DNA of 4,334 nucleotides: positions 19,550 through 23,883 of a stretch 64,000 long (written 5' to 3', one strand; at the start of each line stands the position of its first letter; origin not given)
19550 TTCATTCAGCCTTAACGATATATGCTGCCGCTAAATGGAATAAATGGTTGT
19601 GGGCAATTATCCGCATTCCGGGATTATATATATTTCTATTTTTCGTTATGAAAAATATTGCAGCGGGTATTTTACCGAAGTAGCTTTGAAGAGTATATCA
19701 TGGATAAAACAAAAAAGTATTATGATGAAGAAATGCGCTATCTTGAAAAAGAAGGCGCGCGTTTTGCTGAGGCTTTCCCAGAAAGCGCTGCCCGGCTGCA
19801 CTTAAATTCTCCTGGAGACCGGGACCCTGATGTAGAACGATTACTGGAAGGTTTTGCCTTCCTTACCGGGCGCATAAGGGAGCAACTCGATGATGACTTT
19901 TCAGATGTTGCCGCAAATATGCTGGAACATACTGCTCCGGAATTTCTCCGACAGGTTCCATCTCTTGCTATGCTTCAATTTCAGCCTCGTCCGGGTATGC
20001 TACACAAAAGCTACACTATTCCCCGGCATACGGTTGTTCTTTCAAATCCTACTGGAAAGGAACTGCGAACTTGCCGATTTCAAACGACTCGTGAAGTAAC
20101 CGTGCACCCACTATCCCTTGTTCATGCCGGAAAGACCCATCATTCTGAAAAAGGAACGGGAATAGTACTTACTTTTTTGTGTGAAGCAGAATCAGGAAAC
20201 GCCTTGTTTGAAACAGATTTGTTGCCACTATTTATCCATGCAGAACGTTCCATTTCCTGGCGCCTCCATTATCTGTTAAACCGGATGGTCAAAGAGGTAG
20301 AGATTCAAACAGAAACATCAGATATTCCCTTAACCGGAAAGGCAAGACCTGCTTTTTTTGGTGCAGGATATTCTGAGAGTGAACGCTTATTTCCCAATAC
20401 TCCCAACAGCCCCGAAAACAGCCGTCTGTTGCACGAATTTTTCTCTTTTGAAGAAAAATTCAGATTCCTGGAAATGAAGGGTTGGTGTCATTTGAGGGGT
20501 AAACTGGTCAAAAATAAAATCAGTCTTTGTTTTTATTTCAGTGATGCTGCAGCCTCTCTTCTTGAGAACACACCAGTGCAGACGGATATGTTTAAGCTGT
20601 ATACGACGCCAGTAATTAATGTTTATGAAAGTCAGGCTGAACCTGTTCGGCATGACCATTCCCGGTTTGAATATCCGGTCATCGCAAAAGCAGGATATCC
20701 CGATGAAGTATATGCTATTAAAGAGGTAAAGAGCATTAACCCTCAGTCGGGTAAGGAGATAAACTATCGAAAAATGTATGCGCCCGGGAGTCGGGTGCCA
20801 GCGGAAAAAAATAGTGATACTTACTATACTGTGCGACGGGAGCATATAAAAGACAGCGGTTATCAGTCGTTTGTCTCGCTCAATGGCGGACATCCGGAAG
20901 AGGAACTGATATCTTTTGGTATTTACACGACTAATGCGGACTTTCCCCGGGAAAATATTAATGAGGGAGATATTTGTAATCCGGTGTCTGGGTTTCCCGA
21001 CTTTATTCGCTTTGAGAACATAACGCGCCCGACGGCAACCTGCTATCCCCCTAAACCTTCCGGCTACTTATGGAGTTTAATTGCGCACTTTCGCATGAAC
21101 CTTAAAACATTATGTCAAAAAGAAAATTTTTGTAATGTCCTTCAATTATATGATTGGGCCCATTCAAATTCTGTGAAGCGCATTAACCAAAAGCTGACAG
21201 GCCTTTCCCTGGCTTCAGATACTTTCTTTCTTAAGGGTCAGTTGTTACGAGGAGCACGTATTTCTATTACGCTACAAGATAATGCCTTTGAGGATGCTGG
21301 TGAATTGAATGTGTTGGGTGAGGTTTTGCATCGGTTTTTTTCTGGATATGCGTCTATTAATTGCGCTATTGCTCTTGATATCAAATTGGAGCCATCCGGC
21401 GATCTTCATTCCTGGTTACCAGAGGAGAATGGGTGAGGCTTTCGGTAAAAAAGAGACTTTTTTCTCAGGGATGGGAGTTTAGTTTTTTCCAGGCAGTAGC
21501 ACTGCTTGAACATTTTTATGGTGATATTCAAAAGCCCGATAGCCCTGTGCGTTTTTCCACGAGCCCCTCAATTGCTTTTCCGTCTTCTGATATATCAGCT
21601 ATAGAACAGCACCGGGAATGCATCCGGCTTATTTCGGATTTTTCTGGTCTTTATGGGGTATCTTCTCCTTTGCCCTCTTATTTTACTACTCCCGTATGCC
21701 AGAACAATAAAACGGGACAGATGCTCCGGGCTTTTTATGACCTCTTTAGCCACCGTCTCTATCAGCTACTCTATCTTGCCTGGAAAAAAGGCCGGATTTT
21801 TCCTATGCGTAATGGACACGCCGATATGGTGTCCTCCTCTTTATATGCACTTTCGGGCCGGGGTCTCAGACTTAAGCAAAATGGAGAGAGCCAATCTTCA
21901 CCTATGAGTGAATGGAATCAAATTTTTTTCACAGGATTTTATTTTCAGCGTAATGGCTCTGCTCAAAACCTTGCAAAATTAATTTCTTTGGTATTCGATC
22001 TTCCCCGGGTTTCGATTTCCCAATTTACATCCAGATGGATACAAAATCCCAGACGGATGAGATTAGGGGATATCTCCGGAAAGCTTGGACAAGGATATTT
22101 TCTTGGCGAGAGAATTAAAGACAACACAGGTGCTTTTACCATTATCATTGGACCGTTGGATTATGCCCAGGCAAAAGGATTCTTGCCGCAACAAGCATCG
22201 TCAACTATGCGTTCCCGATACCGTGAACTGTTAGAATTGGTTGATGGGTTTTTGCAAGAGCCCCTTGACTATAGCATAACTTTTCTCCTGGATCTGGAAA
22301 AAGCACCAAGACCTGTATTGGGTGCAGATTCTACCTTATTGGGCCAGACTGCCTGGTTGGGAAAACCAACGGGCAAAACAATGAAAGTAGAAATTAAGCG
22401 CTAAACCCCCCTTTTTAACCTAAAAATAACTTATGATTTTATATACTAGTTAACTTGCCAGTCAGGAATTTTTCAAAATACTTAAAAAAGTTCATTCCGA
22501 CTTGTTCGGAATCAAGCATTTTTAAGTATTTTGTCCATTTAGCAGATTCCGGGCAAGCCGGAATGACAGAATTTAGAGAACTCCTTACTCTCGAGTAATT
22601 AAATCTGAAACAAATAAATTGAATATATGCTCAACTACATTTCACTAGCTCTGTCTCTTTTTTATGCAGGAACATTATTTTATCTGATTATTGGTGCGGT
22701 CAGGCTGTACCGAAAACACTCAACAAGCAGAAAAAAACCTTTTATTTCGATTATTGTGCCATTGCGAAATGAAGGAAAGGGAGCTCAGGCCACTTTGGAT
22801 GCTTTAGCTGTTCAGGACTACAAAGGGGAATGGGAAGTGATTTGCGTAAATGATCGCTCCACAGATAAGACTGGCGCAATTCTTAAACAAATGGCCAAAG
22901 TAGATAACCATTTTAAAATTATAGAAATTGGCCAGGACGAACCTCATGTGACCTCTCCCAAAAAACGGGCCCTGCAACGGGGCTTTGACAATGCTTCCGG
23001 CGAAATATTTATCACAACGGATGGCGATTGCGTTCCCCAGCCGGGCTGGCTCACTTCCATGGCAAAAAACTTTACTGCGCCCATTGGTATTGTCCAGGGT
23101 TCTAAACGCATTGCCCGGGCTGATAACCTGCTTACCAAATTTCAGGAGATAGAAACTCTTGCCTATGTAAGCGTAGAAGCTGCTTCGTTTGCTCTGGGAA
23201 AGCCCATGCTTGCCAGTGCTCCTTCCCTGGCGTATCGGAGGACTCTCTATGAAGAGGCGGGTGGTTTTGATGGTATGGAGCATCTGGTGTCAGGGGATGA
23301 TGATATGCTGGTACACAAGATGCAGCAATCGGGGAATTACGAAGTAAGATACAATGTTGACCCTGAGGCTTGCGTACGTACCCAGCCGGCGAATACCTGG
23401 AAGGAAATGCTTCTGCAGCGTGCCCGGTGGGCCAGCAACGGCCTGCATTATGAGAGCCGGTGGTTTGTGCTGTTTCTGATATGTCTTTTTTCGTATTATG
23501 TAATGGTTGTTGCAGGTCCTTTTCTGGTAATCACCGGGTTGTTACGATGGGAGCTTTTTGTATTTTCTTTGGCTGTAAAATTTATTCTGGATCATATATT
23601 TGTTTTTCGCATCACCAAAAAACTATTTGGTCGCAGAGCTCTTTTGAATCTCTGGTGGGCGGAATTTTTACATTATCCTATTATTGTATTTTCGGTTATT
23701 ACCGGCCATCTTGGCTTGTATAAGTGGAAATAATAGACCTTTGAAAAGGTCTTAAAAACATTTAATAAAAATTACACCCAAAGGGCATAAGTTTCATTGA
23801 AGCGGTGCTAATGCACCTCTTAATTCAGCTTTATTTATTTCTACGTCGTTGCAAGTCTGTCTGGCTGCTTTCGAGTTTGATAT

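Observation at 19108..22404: Isolated, translationally coupled tssF-tssG (T6SS baseplate wedge) pair with no other T6SS gene in 64 kb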

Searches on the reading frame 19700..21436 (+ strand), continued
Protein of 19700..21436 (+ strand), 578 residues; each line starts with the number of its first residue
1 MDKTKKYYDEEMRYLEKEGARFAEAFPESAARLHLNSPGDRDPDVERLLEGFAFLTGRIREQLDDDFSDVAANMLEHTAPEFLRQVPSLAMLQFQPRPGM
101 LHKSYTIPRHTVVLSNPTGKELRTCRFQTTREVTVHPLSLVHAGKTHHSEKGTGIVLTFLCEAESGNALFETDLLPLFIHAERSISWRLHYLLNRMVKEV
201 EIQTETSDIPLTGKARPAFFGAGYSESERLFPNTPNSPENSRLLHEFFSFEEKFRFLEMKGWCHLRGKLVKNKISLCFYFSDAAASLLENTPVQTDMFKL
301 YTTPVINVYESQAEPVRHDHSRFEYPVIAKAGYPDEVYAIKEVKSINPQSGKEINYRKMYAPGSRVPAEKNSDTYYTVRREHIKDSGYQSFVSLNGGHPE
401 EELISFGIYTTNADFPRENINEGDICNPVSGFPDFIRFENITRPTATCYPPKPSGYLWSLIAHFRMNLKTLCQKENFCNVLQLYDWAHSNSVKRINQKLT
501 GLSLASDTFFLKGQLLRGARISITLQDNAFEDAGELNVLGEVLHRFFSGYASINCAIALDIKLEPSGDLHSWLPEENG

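Call 73: find_encoding_contigs(protein=P0031, flank=10000, max_places=1)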
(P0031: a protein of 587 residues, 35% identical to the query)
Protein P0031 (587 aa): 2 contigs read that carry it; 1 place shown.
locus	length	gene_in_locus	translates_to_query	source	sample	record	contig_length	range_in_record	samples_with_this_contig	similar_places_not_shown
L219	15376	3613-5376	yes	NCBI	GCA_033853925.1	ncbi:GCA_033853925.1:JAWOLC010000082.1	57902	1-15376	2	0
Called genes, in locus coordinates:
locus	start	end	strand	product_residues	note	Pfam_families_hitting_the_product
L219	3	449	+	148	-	?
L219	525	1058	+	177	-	PF05591:T6SS_VipA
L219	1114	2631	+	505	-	PF05943:VipB, PF18945:VipB_2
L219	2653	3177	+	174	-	PF05638:T6SS_HCP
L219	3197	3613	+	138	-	PF04965:GPW_gp25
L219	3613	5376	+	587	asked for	PF05947:T6SS_TssF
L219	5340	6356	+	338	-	PF06996:T6SS_TssG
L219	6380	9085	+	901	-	PF02861:Clp_N (weak), PF13191:AAA_16 (weak), PF23569:NBD_SMAX1, PF00004:AAA (weak), PF17871:AAA_lid_9, PF07724:AAA_2, PF07728:AAA_5, PF10431:ClpB_D2-small, +4 more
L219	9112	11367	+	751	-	PF05954:Phage_GPD, PF04717:Phage_base_V (weak)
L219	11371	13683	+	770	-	PF09937:DUF2169, PF00805:Pentapeptide, PF13599:Pentapeptide_4 (faint), PF00805:Pentapeptide, PF13576:Pentapeptide_3 (weak), PF00805:Pentapeptide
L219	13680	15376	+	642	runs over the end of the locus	-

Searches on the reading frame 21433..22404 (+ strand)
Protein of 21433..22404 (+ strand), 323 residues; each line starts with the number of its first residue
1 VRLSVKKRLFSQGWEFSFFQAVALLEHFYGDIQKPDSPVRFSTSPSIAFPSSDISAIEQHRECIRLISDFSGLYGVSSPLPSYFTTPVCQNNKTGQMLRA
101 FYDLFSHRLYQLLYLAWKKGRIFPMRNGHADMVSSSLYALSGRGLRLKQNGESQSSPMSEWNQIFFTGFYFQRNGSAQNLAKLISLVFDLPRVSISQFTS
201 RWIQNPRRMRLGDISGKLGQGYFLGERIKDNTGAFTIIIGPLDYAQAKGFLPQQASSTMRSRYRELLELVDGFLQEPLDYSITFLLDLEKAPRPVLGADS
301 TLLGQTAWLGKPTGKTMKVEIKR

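Call 3: search_protein_families(library=pfam, proteins=[window:21433-22404:+], max_evalue=0.01)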
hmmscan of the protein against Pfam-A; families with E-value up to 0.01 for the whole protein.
window:21433-22404:+ (323 aa): 1 family
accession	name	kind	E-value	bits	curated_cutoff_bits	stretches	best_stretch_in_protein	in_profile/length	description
PF06996.16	T6SS_TssG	-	2.3e-66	224.6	24.6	1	13-310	2-304/304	Type VI secretion, TssG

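Call 4: search_protein_families(library=ncbifam, proteins=[window:21433-22404:+], max_evalue=0.01)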
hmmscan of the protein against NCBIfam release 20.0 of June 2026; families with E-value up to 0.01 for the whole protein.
window:21433-22404:+ (323 aa): 1 family
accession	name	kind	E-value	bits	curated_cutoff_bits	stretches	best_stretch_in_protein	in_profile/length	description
TIGR03347.1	VI_chp_1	equivalog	3.5e-62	210.3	143.3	1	13-310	2-300/300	type VI secretion system baseplate subunit TssG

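Call 61: search_solved_structures(query=window:21433-22404:+, max_evalue=0.001, show_alignments=1)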
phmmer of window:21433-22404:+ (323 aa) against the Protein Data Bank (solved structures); distinct sequences matched with E-value up to 0.001: 2.
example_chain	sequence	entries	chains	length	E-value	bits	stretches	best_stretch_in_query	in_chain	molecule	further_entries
6giy_C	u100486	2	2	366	2.4e-13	53.4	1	36-292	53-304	TssG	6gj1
6n38_G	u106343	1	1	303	7.6e-11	45.2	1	49-292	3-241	Putative type VI secretion protein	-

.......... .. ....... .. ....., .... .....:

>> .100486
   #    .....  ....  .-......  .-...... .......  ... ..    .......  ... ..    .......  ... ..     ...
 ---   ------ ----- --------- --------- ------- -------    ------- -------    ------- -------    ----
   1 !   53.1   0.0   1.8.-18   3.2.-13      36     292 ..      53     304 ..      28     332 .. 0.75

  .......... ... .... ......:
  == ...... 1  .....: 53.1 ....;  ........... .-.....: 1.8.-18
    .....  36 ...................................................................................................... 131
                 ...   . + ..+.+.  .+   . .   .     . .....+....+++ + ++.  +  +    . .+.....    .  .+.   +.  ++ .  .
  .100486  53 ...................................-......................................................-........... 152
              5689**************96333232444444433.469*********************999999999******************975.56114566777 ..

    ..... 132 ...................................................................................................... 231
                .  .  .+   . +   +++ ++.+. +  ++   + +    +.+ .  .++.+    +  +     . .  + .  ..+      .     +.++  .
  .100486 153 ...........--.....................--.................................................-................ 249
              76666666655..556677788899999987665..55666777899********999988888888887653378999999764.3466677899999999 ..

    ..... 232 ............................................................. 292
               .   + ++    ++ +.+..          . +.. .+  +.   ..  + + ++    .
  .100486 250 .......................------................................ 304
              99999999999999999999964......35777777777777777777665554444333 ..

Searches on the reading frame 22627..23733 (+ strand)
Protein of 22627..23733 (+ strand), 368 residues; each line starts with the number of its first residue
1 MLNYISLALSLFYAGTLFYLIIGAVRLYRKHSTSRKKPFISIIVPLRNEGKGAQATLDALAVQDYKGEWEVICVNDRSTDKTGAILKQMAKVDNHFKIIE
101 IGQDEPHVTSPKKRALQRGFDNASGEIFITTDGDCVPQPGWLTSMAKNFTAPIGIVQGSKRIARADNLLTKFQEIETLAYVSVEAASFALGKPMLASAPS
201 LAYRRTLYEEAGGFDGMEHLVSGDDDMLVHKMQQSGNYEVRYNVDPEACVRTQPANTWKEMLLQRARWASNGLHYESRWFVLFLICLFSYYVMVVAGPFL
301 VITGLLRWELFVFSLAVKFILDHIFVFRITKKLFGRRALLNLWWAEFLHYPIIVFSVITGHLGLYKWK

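Call 3: search_protein_families(library=pfam, proteins=[window:22627-23733:+], max_evalue=0.01)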
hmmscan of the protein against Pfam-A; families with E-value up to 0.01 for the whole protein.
window:22627-23733:+ (368 aa): 5 families
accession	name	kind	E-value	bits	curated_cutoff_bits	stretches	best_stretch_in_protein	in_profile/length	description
PF00535.33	Glycos_transf_2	-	1.7e-22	80.5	23.3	1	41-175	1-130/168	Glycosyl transferase family 2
PF13641.12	Glyco_tranf_2_3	-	1.6e-18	68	27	1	40-270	3-229/230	Glycosyltransferase like family 2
PF13506.12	Glyco_transf_21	-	2.3e-11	43.9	21.7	1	103-269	9-173/174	Glycosyl transferase family 21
PF13632.12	Glyco_trans_2_3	-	6.8e-11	42.8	27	1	128-311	2-181/198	Glycosyl transferase family group 2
PF10111.15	Glyco_tranf_2_2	-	1.3e-06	28.5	27.3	1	41-147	1-104/276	Glycosyltransferase like family 2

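Call 4: search_protein_families(library=ncbifam, proteins=[window:22627-23733:+], max_evalue=0.01)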
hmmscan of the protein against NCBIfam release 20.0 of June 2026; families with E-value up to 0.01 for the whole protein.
window:22627-23733:+ (368 aa): 20 families
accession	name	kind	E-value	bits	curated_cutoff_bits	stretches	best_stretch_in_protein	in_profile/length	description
TIGR03937.1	PgaC_IcaA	equivalog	1.4e-26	93.4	422.3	1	7-334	12-339/407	poly-beta-1,6-N-acetyl-D-glucosamine synthase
TIGR03965.1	mycofact_glyco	equivalog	4.5e-25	88.4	280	1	30-272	67-300/467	mycofactocin biosynthesis glycosyltransferase MftF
TIGR03469.1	HpnB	hypoth_equivalog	8.9e-19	67.7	379.25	1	31-146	37-157/386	hopene-associated glycosyltransferase HpnB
TIGR03472.1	HpnI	equivalog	1.2e-15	57.2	310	1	19-359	22-352/373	bacteriohopanetetrol glucosamine biosynthesis glycosyltransferase HpnI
TIGR04242.1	nodulat_NodC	equivalog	8e-14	51.4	550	1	29-271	39-283/395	chitooligosaccharide synthase NodC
NF041875.1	EPS_EpsD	equivalog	8.2e-12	45.2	370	1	40-252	1-206/325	exopolysaccharide biosynthesis glycosyltransferase EpsD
NF045692.1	OglycostaseCruG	equivalog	1.2e-10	40.9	600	1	28-149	31-152/386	2'-O-glycosyltransferase CruG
NF047588.1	GlcsyltransPgfSStrep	equivalog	3.8e-10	39.5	500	1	40-161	3-122/308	glycosyltransferase PgfS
TIGR04283.1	glyco_like_mftF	equivalog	5e-10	39.4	182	1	40-237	1-174/221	TIGR04283 family arsenosugar biosynthesis glycosyltransferase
NF047683.1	TeichurnBiosyTuaG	equivalog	4.3e-09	36.4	400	1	35-105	3-72/252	teichuronic acid biosynthesis protein TuaG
NF007482.0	PRK10073.1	equivalog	4.3e-09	35.8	423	1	36-135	4-96/334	glycosyltransferase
NF007986.1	PRK10714.1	equivalog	5.7e-07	28.9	529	1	40-172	8-137/316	undecaprenyl-phosphate 4-deoxy-4-formamido-L-arabinose transferase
TIGR03111.1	glyc2_xrt_Gpos1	hypoth_equivalog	2.7e-06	26.5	363.95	1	20-151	31-158/439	TIGR03111 family XrtG-associated glycosyltransferase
NF038302.1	EPS_HpsE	equivalog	9.9e-06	24.7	300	1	41-150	4-111/307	hormogonium polysaccharide biosynthesis glycosyltransferase HpsE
NF053739.1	GlytfEpsEBac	equivalog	1.7e-05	23.9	450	1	38-136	1-94/265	glycosyltransferase EpsE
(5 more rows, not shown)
